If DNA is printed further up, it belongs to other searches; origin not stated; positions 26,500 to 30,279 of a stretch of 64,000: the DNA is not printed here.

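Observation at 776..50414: ~50-kb hyper-expanded lipid-linked glycosylation island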

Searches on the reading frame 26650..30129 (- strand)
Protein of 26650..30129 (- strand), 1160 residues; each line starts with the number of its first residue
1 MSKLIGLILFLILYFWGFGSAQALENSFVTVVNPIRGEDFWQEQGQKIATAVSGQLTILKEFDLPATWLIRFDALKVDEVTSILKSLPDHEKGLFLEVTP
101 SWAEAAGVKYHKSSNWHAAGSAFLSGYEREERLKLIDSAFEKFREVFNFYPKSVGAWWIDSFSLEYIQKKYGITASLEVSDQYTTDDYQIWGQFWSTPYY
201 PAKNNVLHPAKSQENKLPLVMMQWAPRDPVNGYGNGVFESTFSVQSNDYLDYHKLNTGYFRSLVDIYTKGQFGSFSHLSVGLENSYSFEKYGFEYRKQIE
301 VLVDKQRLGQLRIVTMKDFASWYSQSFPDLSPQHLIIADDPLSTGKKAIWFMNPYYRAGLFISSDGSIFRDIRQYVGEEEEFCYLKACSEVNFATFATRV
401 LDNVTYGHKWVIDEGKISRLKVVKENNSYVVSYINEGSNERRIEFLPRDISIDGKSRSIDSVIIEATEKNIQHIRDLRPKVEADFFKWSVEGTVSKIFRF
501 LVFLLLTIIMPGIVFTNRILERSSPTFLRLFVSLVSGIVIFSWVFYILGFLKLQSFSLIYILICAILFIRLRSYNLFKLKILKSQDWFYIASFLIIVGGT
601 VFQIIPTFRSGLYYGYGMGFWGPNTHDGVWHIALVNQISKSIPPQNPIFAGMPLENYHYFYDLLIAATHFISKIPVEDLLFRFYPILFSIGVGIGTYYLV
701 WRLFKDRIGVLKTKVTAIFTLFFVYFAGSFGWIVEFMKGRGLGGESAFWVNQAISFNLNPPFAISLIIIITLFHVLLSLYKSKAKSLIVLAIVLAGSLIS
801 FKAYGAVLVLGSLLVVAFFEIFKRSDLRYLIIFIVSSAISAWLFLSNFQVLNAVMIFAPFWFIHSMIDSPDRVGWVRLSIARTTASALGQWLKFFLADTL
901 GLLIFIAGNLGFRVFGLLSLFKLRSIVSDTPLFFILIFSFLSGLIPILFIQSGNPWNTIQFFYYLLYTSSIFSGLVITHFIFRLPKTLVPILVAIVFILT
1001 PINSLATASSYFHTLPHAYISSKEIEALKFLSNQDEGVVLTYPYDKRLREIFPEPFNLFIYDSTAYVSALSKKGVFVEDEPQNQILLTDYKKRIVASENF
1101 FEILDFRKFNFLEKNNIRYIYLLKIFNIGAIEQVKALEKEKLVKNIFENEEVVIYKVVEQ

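Call 4: search_protein_families(library=pfam, proteins=[window:26650-30129:-], max_evalue=0.01)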
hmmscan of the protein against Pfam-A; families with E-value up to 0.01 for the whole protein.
window:26650-30129:- (1160 aa): 0 families

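Call 14: search_protein_families(library=ncbifam, proteins=[window:26650-30129:-], max_evalue=0.001)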
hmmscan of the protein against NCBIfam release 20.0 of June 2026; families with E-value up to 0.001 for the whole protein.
window:26650-30129:- (1160 aa): 0 families

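Call 40: find_homologous_proteins(query=window:26650-30129:-, max_evalue=1e-10)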
Query window:26650-30129:- (1160 aa): 520 proteins with E <= 1e-10 among 8000 candidates; the best 120 are listed.
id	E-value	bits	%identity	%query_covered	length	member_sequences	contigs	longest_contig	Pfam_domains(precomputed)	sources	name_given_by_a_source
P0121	0.0e+0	2607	100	100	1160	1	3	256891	-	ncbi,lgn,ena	ncbi:MAG: hypothetical protein AAB414_02715 [Patescibacteria group bacterium]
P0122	0.0e+0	1529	59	99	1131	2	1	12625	-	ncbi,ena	-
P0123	0.0e+0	1500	58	98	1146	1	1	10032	-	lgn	-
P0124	0.0e+0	1496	57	100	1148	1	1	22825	-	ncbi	-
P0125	0.0e+0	1494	57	100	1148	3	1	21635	-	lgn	-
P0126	0.0e+0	1493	57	98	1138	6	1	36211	PF12979.14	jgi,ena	-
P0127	0.0e+0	1483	58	98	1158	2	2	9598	-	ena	-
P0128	0.0e+0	1482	58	98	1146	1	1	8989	PF12979.14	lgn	-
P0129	0.0e+0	1481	57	99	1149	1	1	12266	-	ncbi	-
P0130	0.0e+0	1480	58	98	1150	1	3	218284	PF12979.14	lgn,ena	-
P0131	0.0e+0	1480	57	98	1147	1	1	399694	-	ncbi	-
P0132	0.0e+0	1479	57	100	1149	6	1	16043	-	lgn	-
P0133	0.0e+0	1478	57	100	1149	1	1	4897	-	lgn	-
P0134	0.0e+0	1477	57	100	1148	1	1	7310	-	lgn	-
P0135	0.0e+0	1477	58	98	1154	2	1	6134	PF12979.14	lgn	-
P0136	0.0e+0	1473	56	98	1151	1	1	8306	PF12979.14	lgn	-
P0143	0.0e+0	1463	57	100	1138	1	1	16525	PF12979.14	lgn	-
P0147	0.0e+0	1456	57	98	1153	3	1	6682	PF12979.14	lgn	-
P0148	0.0e+0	1455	56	100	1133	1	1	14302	PF12979.14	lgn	-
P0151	0.0e+0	1452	56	98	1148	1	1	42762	PF12979.14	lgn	-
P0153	0.0e+0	1446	56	98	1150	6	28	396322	PF12979.14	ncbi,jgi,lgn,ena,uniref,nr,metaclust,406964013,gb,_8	ncbi:MAG: hypothetical protein ACD_32C00110G0007 [uncultured bacterium]|uniref:Glycosyltransferase R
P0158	0.0e+0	1444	56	100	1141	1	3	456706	PF12979.14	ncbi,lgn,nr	ncbi:hypothetical protein HYS96_02260 [Candidatus Daviesbacteria bacterium]|nr:hypothetical protein 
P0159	0.0e+0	1441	56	98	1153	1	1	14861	PF12979.14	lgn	-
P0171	0.0e+0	1427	56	98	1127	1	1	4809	PF12979.14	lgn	-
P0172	0.0e+0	1425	55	98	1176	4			PF12979.14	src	-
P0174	0.0e+0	1423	55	99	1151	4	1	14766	PF12979.14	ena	-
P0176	0.0e+0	1422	55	100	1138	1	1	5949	PF12979.14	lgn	-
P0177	0.0e+0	1422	55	100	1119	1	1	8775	PF12979.14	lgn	-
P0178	0.0e+0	1422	56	100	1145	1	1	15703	PF12979.14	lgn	-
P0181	0.0e+0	1416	57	98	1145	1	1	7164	PF12979.14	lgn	-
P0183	0.0e+0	1411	55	100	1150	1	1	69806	PF12979.14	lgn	-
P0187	0.0e+0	1411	55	97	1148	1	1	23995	PF12979.14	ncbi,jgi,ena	-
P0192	0.0e+0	1405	55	98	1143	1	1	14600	PF12979.14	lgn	-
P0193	0.0e+0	1404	55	99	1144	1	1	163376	PF12979.14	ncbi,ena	-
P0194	0.0e+0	1403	55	100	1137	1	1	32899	PF12979.14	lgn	-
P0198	0.0e+0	1400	56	98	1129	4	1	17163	PF12979.14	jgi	-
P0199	0.0e+0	1400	55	99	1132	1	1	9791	PF12979.14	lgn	-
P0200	0.0e+0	1397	55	100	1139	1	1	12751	PF12979.14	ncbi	-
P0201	0.0e+0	1395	55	99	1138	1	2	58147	PF12979.14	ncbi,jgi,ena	-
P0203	0.0e+0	1392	55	99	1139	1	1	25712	PF12979.14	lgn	-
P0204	0.0e+0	1392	54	98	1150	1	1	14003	PF12979.14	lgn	-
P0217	0.0e+0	1384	54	100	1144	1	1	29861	PF12979.14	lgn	-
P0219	0.0e+0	1382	56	98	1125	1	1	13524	PF12979.14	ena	-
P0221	0.0e+0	1380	54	98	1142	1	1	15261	PF12979.14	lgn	-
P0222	0.0e+0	1380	55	98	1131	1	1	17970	PF12979.14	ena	-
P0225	0.0e+0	1374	53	100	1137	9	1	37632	PF12979.14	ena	-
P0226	0.0e+0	1373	53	100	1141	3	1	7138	PF12979.14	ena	-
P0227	0.0e+0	1371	55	98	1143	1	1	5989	PF12979.14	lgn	-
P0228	0.0e+0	1371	53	99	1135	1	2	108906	PF12979.14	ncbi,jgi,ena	-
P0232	0.0e+0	1369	56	100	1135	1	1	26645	PF12979.14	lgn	-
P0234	0.0e+0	1367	53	100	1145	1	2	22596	PF12979.14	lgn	-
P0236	0.0e+0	1366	54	98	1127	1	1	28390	PF12979.14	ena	-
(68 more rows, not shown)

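Call 56: predict_structure(alignment_id=A2)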
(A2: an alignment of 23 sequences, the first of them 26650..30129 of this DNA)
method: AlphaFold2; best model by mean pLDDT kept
length: 1160 residues; sequences in the alignment: 23
mean_pLDDT: 70.4   pTM: 0.58
mean pLDDT of the five models: 70.4, 67.9, 65.4, 64.1, 61.6
residues with pLDDT >= 90: 213; 70-90: 481; 50-70: 221; < 50: 245
segments of 3 or more residues with pLDDT < 50: 15-24, 42-44, 114-119, 180-211, 224-255, 376-409, 456-488, 581-584, 612-627, 647-652, 744-751, 850-873, 950-953, 1015-1017, 1045-1062, 1080-1089
pLDDT, mean of each block of 10 residues (from residue 1): 63 44 56 80 63 89 91 89 88 89 88 51 73 93 94 78 81 75 28 28 39 58 43 23 25 52 71 73 71 82 85 87 75 68 65 68 66 45 41 32 33 70 80 82 75 55 37 43 49 85 92 85 83 94 88 86 88 70 65 89 70 43 46 77 55 60 90 85 87 93 90 93 83 58 48 58 90 91 87 92 88 94 90 93 68 33 43 53 64 76 75 86 86 93 71 55 88 93 89 86 71 53 81 86 54 36 63 68 40 70 68 85 71 80 88 82
secondary structure, 60 per line:
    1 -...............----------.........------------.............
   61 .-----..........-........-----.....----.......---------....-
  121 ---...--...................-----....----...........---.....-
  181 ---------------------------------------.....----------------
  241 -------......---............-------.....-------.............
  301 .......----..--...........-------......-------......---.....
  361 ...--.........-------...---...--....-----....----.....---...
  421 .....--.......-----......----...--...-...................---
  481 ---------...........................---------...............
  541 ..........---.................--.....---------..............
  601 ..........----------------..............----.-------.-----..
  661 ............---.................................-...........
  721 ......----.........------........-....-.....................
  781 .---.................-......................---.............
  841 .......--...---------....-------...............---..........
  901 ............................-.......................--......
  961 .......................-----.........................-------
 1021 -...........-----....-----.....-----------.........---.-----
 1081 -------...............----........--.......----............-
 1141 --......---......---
elements in order (helices of 4 or more, strands of 3 or more residues): H2-16 E27-35 H48-61 E67-71 H72-76 H78-85 E91-95 H100-106 H116-119 H129-147 E153-156 H161-171 E175-179 E220-224 H248-253 H257-268 E276-280 H288-307 H316-326 E334-339 E347-352 E356-363 E366-374 H393-396 H402-405 E410-414 E418-425 E428-434 E440-445 E450-452 E455-457 H459-477 H490-516 H526-550 H554-570 H573-577 H587-610 H627-640 H659-672 H676-708 H710-726 H731-739 H746-753 H755-758 H760-781 H785-801 H803-824 H828-847 H862-865 H873-887 H891-928 H930-952 H955-983 H989-1013 H1022-1032 E1038-1041 H1047-1051 H1063-1071 H1088-1102 H1107-1114 E1117-1123 H1128-1139 E1143-1148 E1152-1157

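Call 58: fold_search(model_id=the predicted structure, library=pdb)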
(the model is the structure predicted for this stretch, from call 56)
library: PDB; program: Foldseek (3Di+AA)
matches with E <= 10: 577; with E <= 0.001: 16
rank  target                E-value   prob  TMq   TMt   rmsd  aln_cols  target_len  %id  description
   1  9n9j_I                9.2e-08  1.00  0.28  0.42  15.2       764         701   10  Structure of a GRP94 folding intermediate engaged with a CCDC134- and FKBP11-bound secretory translocon (released 2025-11-19)
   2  3lm3                  1.0e-07  1.00  0.21  0.52   6.6       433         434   14  Crystal structure of a putative glycoside hydrolase/deacetylase (bdi_3119) from parabacteroides distasonis at 1.44 A res (released 2010-02-16)
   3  6ftg_5                3.2e-07  1.00  0.27  0.43  14.6       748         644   11  Subtomogram average of OST-containing ribosome-translocon complexes from canine rough microsomal membranes (released 2018-03-21)
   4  8pn9_A                3.4e-07  1.00  0.28  0.45  12.6       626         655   11  Structure of human oligosaccharyltransferase OST-A complex bound to NGI-1 (released 2024-05-08)
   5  8agc_A                3.8e-07  1.00  0.28  0.42  14.0       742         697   10  Structure of yeast oligosaccharylransferase complex with lipid-linked oligosaccharide and non-acceptor peptide bound (released 2022-12-07)
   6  8agb_A                8.1e-07  1.00  0.27  0.45  12.8       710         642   11  Structure of yeast oligosaccharylransferase complex with lipid-linked oligosaccharide bound (released 2022-12-07)
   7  6s7t_A                1.5e-06  1.00  0.28  0.42  14.6       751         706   10  Cryo-EM structure of human oligosaccharyltransferase complex OST-B (released 2019-12-18)
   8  6ezn_F                1.9e-06  1.00  0.27  0.44  12.9       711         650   12  Cryo-EM structure of the yeast oligosaccharyltransferase (OST) complex (released 2018-01-17)
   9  8if8_C                1.5e-05  1.00  0.32  0.57  14.2       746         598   12  Arabinosyltransferase AftA (released 2023-05-31)
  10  7zlg_A                2.3e-05  1.00  0.25  0.39  12.5       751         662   10  Cryo-EM structure of C-mannosyltransferase CeDPY19, in complex with acceptor peptide and bound to CMT2-Fab and anti-Fa (released 2023-01-11)
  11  8if8_B                3.7e-05  1.00  0.31  0.52  14.7       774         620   11  Arabinosyltransferase AftA (released 2023-05-31)
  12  6gxc_A                6.4e-05  1.00  0.23  0.34  17.7       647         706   11  Bacterial oligosaccharyltransferase PglB in complex with an inhibitory peptide and a reactive lipid-linked oligosaccha (released 2018-11-14)
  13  3qbu_A                1.1e-04  1.00  0.16  0.58  10.0       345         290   12  Crystal structure of putative peptidoglycan deactelyase (HP0310) from Helicobacter pylori (released 2011-05-25)
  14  5ogl_A                1.1e-04  1.00  0.26  0.39  13.9       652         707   13  Structure of bacterial oligosaccharyltransferase PglB in complex with an acceptor peptide and an lipid-linked oligosac (released 2017-10-25)
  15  3cl6_A                4.2e-04  1.00  0.15  0.46  11.6       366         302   12  Crystal structure of Puue Allantoinase (released 2008-06-10)
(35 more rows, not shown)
